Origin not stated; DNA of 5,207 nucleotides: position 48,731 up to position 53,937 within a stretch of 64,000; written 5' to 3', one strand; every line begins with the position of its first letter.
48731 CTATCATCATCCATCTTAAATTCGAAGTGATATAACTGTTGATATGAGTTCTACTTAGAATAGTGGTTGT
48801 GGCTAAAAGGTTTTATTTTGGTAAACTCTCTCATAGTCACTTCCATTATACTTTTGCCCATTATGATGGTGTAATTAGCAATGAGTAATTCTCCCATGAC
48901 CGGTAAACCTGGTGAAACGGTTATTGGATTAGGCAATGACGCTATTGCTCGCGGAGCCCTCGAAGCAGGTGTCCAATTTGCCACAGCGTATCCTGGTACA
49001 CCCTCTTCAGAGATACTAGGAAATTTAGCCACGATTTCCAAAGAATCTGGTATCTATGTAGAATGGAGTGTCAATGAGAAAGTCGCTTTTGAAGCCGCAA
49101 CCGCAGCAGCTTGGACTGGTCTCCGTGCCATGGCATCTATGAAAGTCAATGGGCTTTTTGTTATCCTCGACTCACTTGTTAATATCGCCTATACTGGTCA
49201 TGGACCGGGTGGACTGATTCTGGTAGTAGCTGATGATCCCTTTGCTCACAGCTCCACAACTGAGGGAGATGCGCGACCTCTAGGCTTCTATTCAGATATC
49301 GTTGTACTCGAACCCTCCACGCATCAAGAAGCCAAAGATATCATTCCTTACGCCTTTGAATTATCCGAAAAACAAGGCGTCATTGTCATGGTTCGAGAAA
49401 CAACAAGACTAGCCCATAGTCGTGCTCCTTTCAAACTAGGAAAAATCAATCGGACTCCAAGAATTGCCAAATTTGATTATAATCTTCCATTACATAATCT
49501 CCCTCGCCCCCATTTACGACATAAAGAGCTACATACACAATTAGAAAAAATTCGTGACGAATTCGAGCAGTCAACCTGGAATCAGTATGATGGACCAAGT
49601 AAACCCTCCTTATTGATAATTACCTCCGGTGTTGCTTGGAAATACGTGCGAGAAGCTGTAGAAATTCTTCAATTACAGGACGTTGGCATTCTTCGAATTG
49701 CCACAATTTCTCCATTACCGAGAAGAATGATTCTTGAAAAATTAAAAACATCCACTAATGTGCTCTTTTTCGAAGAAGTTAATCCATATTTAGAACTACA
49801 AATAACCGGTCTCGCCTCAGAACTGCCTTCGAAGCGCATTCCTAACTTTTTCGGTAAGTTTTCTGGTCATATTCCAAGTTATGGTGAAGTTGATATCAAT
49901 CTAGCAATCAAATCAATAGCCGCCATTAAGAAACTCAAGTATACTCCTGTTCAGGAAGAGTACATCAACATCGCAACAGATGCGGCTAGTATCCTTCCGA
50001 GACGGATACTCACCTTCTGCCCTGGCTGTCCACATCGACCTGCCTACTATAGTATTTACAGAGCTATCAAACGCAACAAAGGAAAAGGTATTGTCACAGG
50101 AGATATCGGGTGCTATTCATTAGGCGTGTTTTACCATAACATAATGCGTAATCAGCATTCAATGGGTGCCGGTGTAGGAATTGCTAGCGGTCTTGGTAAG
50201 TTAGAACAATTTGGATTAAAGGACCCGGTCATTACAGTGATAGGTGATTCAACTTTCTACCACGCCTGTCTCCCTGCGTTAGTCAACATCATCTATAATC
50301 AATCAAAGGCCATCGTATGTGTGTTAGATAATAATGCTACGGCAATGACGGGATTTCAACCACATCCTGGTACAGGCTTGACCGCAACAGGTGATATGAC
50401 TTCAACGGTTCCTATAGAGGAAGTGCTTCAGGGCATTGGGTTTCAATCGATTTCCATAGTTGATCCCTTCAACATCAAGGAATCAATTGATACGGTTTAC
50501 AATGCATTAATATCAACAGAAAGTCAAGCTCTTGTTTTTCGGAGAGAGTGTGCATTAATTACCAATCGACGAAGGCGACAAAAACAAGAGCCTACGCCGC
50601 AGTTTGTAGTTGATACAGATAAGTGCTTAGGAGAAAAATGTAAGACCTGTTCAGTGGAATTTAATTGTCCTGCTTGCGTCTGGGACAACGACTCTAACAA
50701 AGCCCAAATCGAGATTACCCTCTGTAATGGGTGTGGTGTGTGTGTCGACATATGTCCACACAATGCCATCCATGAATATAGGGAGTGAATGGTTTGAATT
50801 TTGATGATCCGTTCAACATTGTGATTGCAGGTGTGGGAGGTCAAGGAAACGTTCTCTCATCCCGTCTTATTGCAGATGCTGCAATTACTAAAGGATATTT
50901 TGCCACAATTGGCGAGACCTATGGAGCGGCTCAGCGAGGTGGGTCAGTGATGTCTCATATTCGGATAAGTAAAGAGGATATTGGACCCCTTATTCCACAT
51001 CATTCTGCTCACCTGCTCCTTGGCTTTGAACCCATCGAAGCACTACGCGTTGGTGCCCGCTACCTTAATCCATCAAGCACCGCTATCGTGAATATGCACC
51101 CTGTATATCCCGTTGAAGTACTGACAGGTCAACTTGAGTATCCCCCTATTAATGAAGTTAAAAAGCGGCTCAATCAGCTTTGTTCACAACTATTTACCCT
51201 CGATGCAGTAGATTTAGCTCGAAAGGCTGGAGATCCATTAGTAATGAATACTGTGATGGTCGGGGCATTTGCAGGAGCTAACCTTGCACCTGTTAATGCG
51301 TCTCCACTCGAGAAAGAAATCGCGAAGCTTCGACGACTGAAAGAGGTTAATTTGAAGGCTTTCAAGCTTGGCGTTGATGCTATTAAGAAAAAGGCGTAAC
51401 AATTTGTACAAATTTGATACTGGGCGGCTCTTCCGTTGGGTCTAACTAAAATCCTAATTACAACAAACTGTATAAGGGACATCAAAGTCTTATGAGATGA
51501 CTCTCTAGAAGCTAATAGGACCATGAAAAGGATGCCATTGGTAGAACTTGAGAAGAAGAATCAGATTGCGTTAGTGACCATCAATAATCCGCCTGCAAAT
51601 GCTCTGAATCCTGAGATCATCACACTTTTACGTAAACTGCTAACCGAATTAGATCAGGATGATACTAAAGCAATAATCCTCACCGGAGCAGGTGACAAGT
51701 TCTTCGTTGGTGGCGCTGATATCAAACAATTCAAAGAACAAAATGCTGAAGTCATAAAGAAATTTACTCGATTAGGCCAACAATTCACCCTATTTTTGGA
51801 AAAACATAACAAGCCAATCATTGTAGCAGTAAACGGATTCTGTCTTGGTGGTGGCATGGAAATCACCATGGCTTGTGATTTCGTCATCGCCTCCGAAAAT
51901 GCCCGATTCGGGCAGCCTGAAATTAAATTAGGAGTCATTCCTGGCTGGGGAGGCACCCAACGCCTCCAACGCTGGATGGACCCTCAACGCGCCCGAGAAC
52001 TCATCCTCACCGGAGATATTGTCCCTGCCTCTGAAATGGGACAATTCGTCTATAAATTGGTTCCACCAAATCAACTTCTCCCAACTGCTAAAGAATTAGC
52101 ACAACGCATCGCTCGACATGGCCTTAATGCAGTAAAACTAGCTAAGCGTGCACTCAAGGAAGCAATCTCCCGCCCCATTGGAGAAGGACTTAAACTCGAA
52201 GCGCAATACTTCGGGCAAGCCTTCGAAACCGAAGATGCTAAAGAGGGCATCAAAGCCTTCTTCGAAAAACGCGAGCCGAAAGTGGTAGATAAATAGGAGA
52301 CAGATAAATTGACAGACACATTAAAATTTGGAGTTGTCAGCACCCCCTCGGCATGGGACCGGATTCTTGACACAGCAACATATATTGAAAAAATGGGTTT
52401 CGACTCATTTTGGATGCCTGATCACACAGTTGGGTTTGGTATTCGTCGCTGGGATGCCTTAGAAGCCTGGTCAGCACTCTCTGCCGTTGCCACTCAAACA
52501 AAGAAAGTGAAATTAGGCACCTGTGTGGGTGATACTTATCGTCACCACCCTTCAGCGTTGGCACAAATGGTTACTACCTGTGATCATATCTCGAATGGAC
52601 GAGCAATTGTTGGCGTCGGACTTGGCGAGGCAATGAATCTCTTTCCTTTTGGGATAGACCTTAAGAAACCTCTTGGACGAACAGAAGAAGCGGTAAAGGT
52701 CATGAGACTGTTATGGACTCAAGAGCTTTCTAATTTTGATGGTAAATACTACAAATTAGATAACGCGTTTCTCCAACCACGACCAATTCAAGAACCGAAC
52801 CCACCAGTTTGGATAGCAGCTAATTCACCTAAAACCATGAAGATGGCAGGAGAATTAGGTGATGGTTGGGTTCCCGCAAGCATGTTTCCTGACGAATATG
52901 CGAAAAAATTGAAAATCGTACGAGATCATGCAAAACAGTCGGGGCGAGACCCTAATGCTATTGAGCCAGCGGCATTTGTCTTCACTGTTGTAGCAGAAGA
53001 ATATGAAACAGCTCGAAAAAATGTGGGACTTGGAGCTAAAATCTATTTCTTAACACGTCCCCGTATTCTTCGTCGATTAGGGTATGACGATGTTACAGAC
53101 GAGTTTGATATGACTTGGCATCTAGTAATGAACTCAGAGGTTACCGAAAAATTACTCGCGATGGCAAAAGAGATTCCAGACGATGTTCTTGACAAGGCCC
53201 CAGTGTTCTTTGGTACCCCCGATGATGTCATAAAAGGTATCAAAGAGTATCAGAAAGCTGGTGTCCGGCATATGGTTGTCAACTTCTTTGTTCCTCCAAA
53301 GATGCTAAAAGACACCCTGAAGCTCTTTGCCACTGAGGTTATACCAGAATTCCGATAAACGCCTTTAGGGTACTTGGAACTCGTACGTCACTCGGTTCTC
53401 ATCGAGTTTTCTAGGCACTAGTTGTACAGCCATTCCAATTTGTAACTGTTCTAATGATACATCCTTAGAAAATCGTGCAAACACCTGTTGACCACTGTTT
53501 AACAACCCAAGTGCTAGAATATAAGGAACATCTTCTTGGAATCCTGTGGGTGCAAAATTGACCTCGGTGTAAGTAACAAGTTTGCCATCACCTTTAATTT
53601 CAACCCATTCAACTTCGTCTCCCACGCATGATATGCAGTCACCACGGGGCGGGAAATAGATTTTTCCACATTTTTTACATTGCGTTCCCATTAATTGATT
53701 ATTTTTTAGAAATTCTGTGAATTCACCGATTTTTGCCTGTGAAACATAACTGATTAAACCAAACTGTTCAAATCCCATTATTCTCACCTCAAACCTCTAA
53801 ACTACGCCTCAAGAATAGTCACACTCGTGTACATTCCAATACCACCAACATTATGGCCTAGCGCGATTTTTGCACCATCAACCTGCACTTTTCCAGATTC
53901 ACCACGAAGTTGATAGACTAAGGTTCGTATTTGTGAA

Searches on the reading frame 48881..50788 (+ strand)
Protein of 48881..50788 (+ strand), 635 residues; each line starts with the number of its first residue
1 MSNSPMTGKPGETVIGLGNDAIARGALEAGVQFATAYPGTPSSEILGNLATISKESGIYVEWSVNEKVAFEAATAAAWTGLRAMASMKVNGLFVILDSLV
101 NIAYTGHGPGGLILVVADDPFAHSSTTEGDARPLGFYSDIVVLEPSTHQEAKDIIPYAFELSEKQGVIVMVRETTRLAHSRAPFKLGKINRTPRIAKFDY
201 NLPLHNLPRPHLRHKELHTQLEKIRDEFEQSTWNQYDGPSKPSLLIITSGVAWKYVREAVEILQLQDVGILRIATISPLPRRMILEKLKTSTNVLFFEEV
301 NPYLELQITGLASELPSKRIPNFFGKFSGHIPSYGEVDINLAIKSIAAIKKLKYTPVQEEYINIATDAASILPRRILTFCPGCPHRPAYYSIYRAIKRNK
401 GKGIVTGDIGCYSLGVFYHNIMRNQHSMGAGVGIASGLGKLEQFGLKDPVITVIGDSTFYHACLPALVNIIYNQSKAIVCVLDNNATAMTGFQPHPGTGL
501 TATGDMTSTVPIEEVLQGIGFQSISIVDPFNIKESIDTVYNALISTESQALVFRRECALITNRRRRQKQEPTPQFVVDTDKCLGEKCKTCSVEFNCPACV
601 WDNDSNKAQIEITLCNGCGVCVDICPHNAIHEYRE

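Call 8: search_protein_families(library=ncbifam, proteins=[window:48881-50788:+], max_evalue=0.00001)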
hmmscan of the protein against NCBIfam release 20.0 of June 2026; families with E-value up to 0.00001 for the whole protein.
window:48881-50788:+ (635 aa): 13 families
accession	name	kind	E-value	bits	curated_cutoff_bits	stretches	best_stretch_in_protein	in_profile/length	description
TIGR03336.1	IOR_alpha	equivalog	5.8e-178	592.9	650.9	1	17-630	6-595/595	indolepyruvate ferredoxin oxidoreductase subunit alpha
NF009589.0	PRK13030.1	subfamily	1.3e-35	122.5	816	1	75-626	112-687/1170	indolepyruvate ferredoxin oxidoreductase family protein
NF009588.0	PRK13029.1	subfamily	1e-21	76.6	952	1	108-626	146-704/1196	indolepyruvate ferredoxin oxidoreductase family protein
TIGR03710.1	OAFO_sf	subfamily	2.6e-21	75.8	482.75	1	9-86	189-266/561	2-oxoacid:acceptor oxidoreductase subunit alpha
NF006412.0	PRK08659.1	equivalog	2.9e-21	76.1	411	1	17-189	9-186/378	2-oxoacid:acceptor oxidoreductase subunit alpha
NF005507.0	PRK07119.1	subfamily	8e-17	61.1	399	1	15-337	6-341/352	3-methyl-2-oxobutanoate dehydrogenase subunit VorB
NF007206.0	PRK09627.1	equivalog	7.9e-09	34.9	579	1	14-93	4-83/375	2-oxoglutarate synthase subunit alpha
TIGR02700.1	flavo_MJ0208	hypoth_equivalog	9.6e-09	34.8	251.35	1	575-633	143-197/234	dihydromethanopterin reductase (acceptor)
TIGR02179.1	PorD_KorD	subfamily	1e-07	31.9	60.05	1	576-634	21-76/78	2-oxoacid:acceptor oxidoreductase, delta subunit, pyruvate/2-ketoisovalerate family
NF041170.1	Oxoac_fdxalpha_Archa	equivalog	1.3e-07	30.3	800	0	218-333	496-611/636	2-oxoacid:ferredoxin oxidoreductase subunit alpha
NF040682.1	PorA_Arch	equivalog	9.4e-07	28.1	550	0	17-168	7-159/387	pyruvate synthase subunit PorA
NF040684.1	PorD_Arch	equivalog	1.9e-06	27.8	120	1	576-635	28-84/85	pyruvate synthase subunit PorD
NF045763.1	PhenlGlyoxDHPadF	equivalog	3.2e-06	27.2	150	1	575-630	26-77/78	NADH-dependent phenylglyoxylate dehydrogenase subunit delta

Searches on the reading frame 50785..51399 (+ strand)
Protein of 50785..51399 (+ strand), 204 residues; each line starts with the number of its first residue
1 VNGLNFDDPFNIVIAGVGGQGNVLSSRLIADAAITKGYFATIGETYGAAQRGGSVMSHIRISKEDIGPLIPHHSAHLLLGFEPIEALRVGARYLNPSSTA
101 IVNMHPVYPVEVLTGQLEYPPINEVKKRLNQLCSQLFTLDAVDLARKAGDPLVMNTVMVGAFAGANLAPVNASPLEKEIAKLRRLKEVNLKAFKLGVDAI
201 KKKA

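Call 8: search_protein_families(library=ncbifam, proteins=[window:50785-51399:+], max_evalue=0.00001)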
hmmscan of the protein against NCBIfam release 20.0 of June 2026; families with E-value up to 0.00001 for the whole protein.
window:50785-51399:+ (204 aa): 24 families
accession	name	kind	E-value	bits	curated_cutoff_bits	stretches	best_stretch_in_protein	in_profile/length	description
NF005323.0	PRK06853.1-3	equivalog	4.9e-53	180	238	1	9-201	6-196/197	indolepyruvate oxidoreductase subunit beta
TIGR03334.1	IOR_beta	equivalog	3.5e-50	170.6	205.8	1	10-197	1-188/189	indolepyruvate ferredoxin oxidoreductase subunit beta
NF005322.0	PRK06853.1-2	equivalog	4e-45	154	237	1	9-202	5-195/197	indolepyruvate oxidoreductase subunit beta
NF005325.0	PRK06853.1-5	equivalog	3.5e-42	144.3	230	1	10-199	4-190/192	indolepyruvate oxidoreductase subunit beta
NF004917.0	PRK06274.1-3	equivalog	1.6e-38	132.6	284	1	10-202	3-195/203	indolepyruvate oxidoreductase subunit beta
NF004915.0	PRK06274.1-1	equivalog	1.4e-37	129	274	1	10-199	3-191/194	indolepyruvate oxidoreductase subunit beta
NF005326.0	PRK06853.1-6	equivalog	2.3e-37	128.8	348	1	10-202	4-198/202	indolepyruvate oxidoreductase subunit beta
NF005324.0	PRK06853.1-4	equivalog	9.9e-32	110.4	222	1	11-203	4-192/196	indolepyruvate oxidoreductase subunit beta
NF004918.0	PRK06274.1-4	equivalog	5.5e-28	98.1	278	1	10-202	3-194/202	indolepyruvate oxidoreductase subunit beta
NF005328.0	PRK06853.2-2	equivalog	1.7e-25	89.9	240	1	10-200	4-183/192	indolepyruvate oxidoreductase subunit beta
NF004916.0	PRK06274.1-2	equivalog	7.7e-22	78.2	227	1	12-106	5-97/178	indolepyruvate oxidoreductase subunit beta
NF005327.0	PRK06853.2-1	equivalog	2.7e-21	76.3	242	1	10-196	4-181/194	indolepyruvate oxidoreductase subunit beta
NF009589.0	PRK13030.1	subfamily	7.9e-20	70.2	816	1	7-202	726-929/1170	indolepyruvate ferredoxin oxidoreductase family protein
TIGR02175.1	PorC_KorC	subfamily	1.6e-16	60.5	81.1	1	11-201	3-176/177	2-oxoacid:acceptor oxidoreductase, gamma subunit, pyruvate/2-ketoisovalerate family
NF009588.0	PRK13029.1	subfamily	3.1e-16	58.5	952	1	7-197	742-940/1196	indolepyruvate ferredoxin oxidoreductase family protein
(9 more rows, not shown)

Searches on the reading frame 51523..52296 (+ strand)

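Call 8: search_protein_families(library=ncbifam, proteins=[window:51523-52296:+], max_evalue=0.00001)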
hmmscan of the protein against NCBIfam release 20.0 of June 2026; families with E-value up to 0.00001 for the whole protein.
window:51523-52296:+ (257 aa): 72 families (the best 25 are shown)
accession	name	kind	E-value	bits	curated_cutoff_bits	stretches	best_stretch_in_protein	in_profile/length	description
NF004475.0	PRK05809.1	subfamily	1e-76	257.8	394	1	7-254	6-257/260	short-chain-enoyl-CoA hydratase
NF005803.0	PRK07658.1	equivalog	1e-68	231.5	313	1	6-256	3-256/257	enoyl-CoA hydratase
NF004634.0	PRK05980.1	equivalog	2.3e-66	223.9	375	1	6-254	4-260/263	crotonase/enoyl-CoA hydratase family protein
NF004517.0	PRK05862.1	equivalog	2.2e-63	214.1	396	1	8-254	7-254/257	enoyl-CoA hydratase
NF051848.1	EnCoAHydtEchA19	equivalog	9.9e-62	208.8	400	1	7-253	2-254/258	enoyl-CoA hydratase EchA19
NF006007.0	PRK08138.1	subfamily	8.2e-60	202.4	355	1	8-253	10-257/261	enoyl-CoA hydratase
NF007239.0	PRK09674.1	equivalog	9.7e-60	202.2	371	1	9-253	8-253/257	2,3-dehydroadipyl-CoA hydratase PaaF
NF005802.0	PRK07657.1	equivalog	2.6e-59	200.9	363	1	11-253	10-256/260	enoyl-CoA hydratase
NF006566.0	PRK09076.1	subfamily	2.2e-55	188.1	286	1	4-253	4-256/260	enoyl-CoA hydratase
NF006100.0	PRK08252.1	subfamily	2.8e-52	177.8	282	1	6-253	4-250/254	crotonase/enoyl-CoA hydratase family protein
NF004840.0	PRK06190.1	equivalog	1.4e-51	175.6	253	1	5-245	4-246/260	enoyl-CoA hydratase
NF005073.0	PRK06495.1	subfamily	6.5e-50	169.8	296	1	6-253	5-253/257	enoyl-CoA hydratase/isomerase family protein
NF006699.0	PRK09245.1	subfamily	9.2e-49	166.1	354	1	6-254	4-263/266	crotonase/enoyl-CoA hydratase family protein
NF004781.0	PRK06127.1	subfamily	9.1e-48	163.2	291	1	9-253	15-265/269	enoyl-CoA hydratase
NF046063.1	oxepin_alt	equivalog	1e-47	162.8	300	1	8-253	3-254/254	oxepin-CoA hydrolase, alternative type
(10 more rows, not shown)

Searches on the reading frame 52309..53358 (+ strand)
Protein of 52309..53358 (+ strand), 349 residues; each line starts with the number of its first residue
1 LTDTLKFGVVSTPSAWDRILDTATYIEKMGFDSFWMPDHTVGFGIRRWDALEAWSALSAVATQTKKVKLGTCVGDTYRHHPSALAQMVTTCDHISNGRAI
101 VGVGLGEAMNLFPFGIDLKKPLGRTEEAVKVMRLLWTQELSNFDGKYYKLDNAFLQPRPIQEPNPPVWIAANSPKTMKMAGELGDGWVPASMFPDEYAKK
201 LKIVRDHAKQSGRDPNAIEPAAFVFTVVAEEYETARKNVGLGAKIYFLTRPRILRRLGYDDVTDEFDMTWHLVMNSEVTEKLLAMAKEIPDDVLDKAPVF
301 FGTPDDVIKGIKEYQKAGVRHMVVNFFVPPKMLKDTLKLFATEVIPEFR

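Call 8: search_protein_families(library=ncbifam, proteins=[window:52309-53358:+], max_evalue=0.00001)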
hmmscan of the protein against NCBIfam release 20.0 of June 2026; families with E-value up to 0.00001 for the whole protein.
window:52309-53358:+ (349 aa): 32 families (the best 25 are shown)
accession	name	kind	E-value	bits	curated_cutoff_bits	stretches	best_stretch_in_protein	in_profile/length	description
TIGR03619.1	F420_Rv2161c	subfamily_domain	2.2e-46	158.4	166.9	1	22-223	3-217/247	TIGR03619 family F420-dependent LLM class oxidoreductase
NF002619.0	PRK02271.1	equivalog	3.9e-45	154.6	276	1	8-347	4-327/329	5,10-methylenetetrahydromethanopterin reductase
TIGR03560.1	F420_Rv1855c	subfamily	5e-44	150.8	231.4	1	14-219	10-223/227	TIGR03560 family F420-dependent LLM class oxidoreductase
TIGR03555.1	F420_mer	equivalog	3e-43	148.4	348.7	1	18-346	13-325/325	5,10-methylenetetrahydromethanopterin reductase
TIGR04024.1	F420_NP1902A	hypoth_equivalog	4.1e-33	114.5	345.4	1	13-327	11-313/330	TIGR04024 family LLM class F420-dependent oxidoreductase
TIGR03557.1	F420_G6P_family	subfamily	2.9e-31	108.8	210.4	1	19-190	15-188/316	TIGR03557 family F420-dependent LLM class oxidoreductase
TIGR04465.1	ArgArg_F420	equivalog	3.6e-31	108.5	470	1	17-236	60-280/364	F420-dependent hydroxymycolic acid dehydrogenase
TIGR03554.1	F420_G6P_DH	equivalog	1.3e-30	106.6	420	1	19-238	18-243/331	glucose-6-phosphate dehydrogenase (coenzyme-F420)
TIGR03559.1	F420_Rv3520c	subfamily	7.4e-30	104.1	335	1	20-324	16-324/325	LLM class F420-dependent oxidoreductase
TIGR03857.1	F420_MSMEG_2249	hypoth_equivalog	1.8e-28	99.7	218.4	1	18-324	15-321/329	TIGR03857 family LLM class F420-dependent oxidoreductase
TIGR04021.1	LLM_DMSO2_sfnG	equivalog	6.4e-27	94.8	382.95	1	22-228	33-240/350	dimethylsulfone monooxygenase SfnG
TIGR03564.1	F420_MSMEG_4879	subfamily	7.9e-26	91.3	234.25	1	20-246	2-218/265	TIGR03564 family F420-dependent LLM class oxidoreductase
TIGR03571.1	lucif_BA3436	subfamily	2e-23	83.1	303.9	1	18-218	32-234/304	TIGR03571 family LLM class oxidoreductase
TIGR04020.1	seco_metab_LLM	subfamily_domain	7.1e-23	81.3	244.45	1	15-335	17-332/341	MupA/Atu3671 family FMN-dependent luciferase-like monooxygenase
TIGR03856.1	F420_MSMEG_2906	subfamily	1.1e-22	80.8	243.7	1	14-241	13-222/249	LLM class F420-dependent oxidoreductase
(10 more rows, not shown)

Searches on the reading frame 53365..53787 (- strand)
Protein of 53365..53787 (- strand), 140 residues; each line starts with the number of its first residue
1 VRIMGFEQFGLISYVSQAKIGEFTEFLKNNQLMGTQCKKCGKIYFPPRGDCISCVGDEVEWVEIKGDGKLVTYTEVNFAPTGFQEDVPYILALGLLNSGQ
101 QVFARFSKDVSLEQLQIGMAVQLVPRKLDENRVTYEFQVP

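Call 8: search_protein_families(library=ncbifam, proteins=[window:53365-53787:-], max_evalue=0.00001)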
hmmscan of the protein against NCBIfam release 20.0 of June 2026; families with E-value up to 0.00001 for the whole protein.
window:53365-53787:- (140 aa): 1 family
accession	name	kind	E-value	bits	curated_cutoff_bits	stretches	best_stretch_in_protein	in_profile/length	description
NF053627.1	BnzsclthlBbsAGT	equivalog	1.7e-11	44.3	250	1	30-132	34-132/145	benzoylsuccinyl-CoA thiolase subunit BbsA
